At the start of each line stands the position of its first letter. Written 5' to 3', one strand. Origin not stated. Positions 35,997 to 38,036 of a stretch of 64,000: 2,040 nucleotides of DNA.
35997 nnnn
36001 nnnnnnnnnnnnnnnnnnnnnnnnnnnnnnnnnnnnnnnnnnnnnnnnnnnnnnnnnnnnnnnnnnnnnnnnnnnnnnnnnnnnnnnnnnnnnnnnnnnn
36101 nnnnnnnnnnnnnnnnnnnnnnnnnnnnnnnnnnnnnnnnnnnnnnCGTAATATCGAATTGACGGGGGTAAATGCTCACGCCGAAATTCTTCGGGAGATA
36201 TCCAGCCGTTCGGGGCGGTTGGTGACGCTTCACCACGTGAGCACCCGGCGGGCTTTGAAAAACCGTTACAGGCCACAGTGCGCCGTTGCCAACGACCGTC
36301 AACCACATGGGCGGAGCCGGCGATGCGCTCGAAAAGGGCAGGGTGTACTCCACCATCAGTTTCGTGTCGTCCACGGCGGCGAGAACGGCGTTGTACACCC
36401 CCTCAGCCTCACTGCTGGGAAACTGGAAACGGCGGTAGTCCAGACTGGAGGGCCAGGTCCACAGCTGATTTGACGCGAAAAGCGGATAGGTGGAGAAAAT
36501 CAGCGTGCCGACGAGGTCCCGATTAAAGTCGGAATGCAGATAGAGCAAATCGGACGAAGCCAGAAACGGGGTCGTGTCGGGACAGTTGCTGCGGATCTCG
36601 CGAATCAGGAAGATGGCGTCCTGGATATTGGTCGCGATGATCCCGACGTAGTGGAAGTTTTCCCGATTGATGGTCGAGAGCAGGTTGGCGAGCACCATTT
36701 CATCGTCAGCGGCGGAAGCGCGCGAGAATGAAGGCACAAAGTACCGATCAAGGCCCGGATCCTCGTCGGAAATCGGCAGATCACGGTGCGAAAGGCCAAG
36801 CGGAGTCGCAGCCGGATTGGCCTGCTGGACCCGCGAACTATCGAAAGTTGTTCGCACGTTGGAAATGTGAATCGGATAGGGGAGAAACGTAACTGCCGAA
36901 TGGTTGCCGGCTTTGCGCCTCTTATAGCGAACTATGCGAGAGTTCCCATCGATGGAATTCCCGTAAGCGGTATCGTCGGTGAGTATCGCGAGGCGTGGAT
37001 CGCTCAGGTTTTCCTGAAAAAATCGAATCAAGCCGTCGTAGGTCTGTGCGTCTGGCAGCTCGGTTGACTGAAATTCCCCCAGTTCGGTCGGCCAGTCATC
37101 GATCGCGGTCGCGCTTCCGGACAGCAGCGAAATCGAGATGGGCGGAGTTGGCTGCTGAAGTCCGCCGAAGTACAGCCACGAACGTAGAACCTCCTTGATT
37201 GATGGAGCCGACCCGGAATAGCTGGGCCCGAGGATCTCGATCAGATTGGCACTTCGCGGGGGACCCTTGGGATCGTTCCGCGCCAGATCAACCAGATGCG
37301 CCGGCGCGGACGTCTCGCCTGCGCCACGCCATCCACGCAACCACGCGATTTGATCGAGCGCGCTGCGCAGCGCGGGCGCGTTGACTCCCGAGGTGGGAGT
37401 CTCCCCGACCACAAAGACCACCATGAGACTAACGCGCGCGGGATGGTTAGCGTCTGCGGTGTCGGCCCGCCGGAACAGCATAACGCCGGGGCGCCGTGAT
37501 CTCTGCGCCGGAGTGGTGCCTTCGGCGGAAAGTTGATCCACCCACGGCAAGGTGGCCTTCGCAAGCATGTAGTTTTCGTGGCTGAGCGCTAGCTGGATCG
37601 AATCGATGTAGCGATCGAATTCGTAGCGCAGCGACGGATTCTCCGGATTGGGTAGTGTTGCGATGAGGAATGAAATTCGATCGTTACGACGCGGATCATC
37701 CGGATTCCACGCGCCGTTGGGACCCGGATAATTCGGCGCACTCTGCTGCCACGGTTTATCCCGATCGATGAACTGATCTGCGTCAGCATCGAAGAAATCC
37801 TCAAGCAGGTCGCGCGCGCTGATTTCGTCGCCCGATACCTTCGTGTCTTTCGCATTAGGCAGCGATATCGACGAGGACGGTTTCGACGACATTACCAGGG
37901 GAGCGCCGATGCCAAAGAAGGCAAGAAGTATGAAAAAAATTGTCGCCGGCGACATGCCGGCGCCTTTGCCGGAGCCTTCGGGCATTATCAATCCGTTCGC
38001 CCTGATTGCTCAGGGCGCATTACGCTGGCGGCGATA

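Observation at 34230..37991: Orphan ~1250-aa membrane protein: periplasmic-binding-protein-like ectodomain fused to ~10 TM helices and an intracellular helical module, with no recognisable output domain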

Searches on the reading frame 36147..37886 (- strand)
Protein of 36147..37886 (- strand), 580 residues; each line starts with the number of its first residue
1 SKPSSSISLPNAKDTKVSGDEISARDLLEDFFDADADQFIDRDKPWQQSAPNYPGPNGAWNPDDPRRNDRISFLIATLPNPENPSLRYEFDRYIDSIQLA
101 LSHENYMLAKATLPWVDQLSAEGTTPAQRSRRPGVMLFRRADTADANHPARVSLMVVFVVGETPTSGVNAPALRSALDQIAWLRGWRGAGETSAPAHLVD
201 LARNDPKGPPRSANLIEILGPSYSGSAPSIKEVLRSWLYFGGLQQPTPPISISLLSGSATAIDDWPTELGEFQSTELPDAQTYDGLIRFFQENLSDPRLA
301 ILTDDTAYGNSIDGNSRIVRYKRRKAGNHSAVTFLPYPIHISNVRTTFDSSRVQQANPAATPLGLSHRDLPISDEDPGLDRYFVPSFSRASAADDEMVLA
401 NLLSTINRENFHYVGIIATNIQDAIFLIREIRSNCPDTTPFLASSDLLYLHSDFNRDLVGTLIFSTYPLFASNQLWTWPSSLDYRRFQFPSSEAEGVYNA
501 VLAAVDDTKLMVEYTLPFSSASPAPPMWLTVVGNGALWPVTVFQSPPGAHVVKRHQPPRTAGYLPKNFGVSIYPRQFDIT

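Call 15: search_solved_structures(query=A1, max_evalue=10, show_alignments=2)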
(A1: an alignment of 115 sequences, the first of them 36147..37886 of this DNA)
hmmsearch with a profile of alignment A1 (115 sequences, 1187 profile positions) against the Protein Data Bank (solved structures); distinct sequences matched with E-value up to 10: 56.
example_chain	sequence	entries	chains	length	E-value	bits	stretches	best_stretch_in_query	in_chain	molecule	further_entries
6b87_A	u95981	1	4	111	0.25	12.3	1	679-738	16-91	TMHC2_E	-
8yq5_E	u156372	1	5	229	0.42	11.5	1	638-738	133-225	de novo designed ion channel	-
6dlc_A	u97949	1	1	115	0.54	11.1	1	966-1049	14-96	Designed protein DHD1:234_A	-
6vy1_A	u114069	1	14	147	0.62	10.9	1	933-1037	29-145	Prefoldin subunit alpha 2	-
7f1s_R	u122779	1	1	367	0.65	10.9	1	579-738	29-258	C-C chemokine receptor type 5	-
8yq6_E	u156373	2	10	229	0.72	10.7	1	639-737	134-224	de novo designed ion channel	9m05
7f1q_R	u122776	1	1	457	0.86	10.5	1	579-738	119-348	C-C motif chemokine 3,C-C chemokine receptor type 5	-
8k4n_D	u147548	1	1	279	0.95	10.3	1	647-758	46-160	Probable G-protein coupled receptor 34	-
4ett_A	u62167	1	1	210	1.1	10.2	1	884-999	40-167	Ryanodine receptor 1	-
7xw5_R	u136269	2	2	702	1.1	10.2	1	591-743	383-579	Thyrotropin receptor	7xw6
7xw7_R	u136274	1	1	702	1.1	10.2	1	591-743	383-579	Thyrotropin receptor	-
4esu_A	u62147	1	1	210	1.1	10.2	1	887-999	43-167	Ryanodine receptor 1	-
6nz3_A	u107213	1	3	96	1.1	10.1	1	929-988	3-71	Design construct XAA_GGHN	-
7p2y_b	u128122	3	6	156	1.1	10.1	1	899-1013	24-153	ATP synthase subunit b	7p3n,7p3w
6nxm_A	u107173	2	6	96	1.1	10.1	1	929-988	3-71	Design construct XAA_GVDQ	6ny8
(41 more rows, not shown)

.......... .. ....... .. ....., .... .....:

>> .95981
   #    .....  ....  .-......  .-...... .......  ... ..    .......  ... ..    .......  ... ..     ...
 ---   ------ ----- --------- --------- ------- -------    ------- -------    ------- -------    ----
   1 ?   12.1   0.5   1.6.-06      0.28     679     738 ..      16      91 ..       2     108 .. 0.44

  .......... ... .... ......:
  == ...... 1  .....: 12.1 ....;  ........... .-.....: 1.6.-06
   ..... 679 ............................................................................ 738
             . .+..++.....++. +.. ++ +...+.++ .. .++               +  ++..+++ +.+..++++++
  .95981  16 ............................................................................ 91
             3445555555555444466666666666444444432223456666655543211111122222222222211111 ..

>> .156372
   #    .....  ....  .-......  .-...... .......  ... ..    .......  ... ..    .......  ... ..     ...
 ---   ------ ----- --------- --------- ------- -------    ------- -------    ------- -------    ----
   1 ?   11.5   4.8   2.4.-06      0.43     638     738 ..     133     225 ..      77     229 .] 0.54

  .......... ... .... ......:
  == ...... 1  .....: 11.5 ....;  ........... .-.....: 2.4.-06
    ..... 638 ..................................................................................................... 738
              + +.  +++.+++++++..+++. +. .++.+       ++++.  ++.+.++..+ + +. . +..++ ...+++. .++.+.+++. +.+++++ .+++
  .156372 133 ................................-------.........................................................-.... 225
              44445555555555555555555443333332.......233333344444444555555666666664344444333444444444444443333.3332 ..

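Call 26: predict_structure(alignment_id=A3)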
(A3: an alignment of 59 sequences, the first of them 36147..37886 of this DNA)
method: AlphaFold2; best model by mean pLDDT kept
length: 580 residues; sequences in the alignment: 59
mean_pLDDT: 75.8   pTM: 0.83
mean pLDDT of the five models: 75.8, 75.4, 73.7, 72.2, 71.7
residues with pLDDT >= 90: 164; 70-90: 238; 50-70: 90; < 50: 88
segments of 3 or more residues with pLDDT < 50: 1-20, 35-42, 144-150, 359-376, 475-482, 559-563, 566-580
pLDDT, mean of each block of 10 residues (from residue 1): 31 36 82 58 53 73 81 95 86 93 89 72 63 91 52 86 90 95 85 87 74 86 92 94 80 93 90 91 87 84 81 61 52 86 79 59 37 50 70 85 93 89 89 93 78 80 82 49 65 92 87 68 82 82 77 69 48 45
secondary structure, 60 per line:
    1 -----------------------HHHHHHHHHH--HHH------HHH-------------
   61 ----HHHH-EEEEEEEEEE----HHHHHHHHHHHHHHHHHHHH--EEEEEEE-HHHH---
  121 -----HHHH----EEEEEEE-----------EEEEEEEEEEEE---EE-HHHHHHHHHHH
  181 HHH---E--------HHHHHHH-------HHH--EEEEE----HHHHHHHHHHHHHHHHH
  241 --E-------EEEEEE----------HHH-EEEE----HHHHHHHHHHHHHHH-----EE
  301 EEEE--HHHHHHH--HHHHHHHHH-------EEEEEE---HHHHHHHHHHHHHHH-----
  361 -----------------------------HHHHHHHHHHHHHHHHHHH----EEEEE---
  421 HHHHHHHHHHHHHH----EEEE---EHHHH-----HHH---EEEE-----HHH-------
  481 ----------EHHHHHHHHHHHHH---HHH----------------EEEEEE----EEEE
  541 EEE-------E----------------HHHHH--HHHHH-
elements in order: H24-33 H65-68 E70-79 H84-103 E106-112 H114-117 H126-129 E134-140 E152-163 H170-183 H196-202 E215-219 H224-240 E251-256 E271-274 H279-293 E299-304 H307-313 H316-324 E332-337 H341-355 H390-408 E413-417 H421-434 E439-442 H447-450 E462-465 H492-504 E527-532 E537-543 H568-572 H575-579

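Call 30: fold_search(model_id=the predicted structure, library=pdb)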
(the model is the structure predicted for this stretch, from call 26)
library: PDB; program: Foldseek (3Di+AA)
matches with E <= 10: 1242; with E <= 0.001: 404
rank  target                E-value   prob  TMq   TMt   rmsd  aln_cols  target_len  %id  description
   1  4eyg_A                5.4e-09  1.00  0.38  0.56   9.5       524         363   12  Crystal structure of solute binding protein of ABC transporter from Rhodopseudomonas palustris BisB5 in complex with v (released 2012-05-30)
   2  3td9                  5.8e-09  1.00  0.38  0.58   7.7       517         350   10  Crystal structure of a Leucine binding protein LivK (TM1135) from Thermotoga maritima MSB8 at 1.90 A resolution (released 2011-09-07)
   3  4ey3                  8.7e-09  1.00  0.39  0.58   7.5       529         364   12  Crystal structure of solute binding protein of ABC transporter in complex with p-hydroxybenzoic acid (released 2012-05-30)
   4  4eyg_B                1.1e-08  1.00  0.39  0.58   8.7       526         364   12  Crystal structure of solute binding protein of ABC transporter from Rhodopseudomonas palustris BisB5 in complex with v (released 2012-05-30)
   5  1pea                  1.5e-07  1.00  0.37  0.54   9.7       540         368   10  AMIDE RECEPTOR/NEGATIVE REGULATOR OF THE AMIDASE OPERON OF PSEUDOMONAS AERUGINOSA (AMIC) COMPLEXED WITH ACETAMIDE (released 1996-04-03)
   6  9mba_D                2.5e-07  1.00  0.39  0.31   9.6       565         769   10  Cryo-EM structure of complex of transducer-bound GPCR (released 2025-10-01)
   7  3ip5                  3.0e-07  1.00  0.35  0.54  11.5       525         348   10  Structure of Atu2422-GABA receptor in complex with alanine (released 2010-07-14)
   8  8tr0_B                3.0e-07  1.00  0.40  0.32   9.2       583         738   10  Metabotropic glutamate receptor 3 class 3 bound to antagonist LY 341495 (released 2024-07-31)
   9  5kzq                  3.0e-07  1.00  0.37  0.42  15.8       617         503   10  Metabotropic Glutamate Receptor in complex with antagonist (1~{S},2~{R},3~{S},4~{S},5~{R},6~{R})-2-azanyl-3-[[3,4-bis(fl (released 2016-12-28)
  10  4mr7_A                3.8e-07  1.00  0.37  0.49  11.1       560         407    9  Crystal structure of the extracellular domain of human GABA(B) receptor bound to the antagonist CGP54626 (released 2013-12-11)
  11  8jcw_2                3.8e-07  1.00  0.38  0.30  11.3       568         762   12  Cryo-EM structure of mGlu2-mGlu3 heterodimer in presence of LY341495 and NAM563 (dimerization mode I) (released 2023-06-21)
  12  5cnk_A                4.8e-07  1.00  0.37  0.46  12.2       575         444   11  mglur3 with glutamate (released 2015-09-09)
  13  6bsz_B                5.1e-07  1.00  0.38  0.49   9.8       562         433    9  Human mGlu8 Receptor complexed with glutamate (released 2018-02-07)
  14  5cnj_A                6.8e-07  1.00  0.39  0.50  10.2       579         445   11  mGlur2 with glutamate analog (released 2015-09-09)
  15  6e5v_A                6.8e-07  1.00  0.38  0.49   9.8       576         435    9  human mGlu8 receptor amino terminal domain in complex with (S)-3,4-Dicarboxyphenylglycine (DCPG) (released 2018-11-07)
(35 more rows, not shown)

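Call 68: search_solved_structures(query=A7, max_evalue=10, show_alignments=3)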
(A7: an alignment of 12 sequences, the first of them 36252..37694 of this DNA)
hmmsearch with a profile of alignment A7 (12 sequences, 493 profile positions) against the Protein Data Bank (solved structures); distinct sequences matched with E-value up to 10: 0.

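Call 72: search_protein_families(library=pfam, alignment_id=A7, max_evalue=10)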
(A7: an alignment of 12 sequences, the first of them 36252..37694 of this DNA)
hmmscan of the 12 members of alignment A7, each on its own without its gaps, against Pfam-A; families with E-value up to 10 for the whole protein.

A. member 1, window:36252-37694:- (481 aa): 0 families

B. families by the number of members that match (of 12 scanned): 3 families
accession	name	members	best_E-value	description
PF13458.12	Peripla_BP_6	1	0.14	Periplasmic binding protein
PF11987.13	IF-2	1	0.14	Translation-initiation factor 2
PF08645.17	PNK3P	1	0.29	Polynucleotide kinase 3 phosphatase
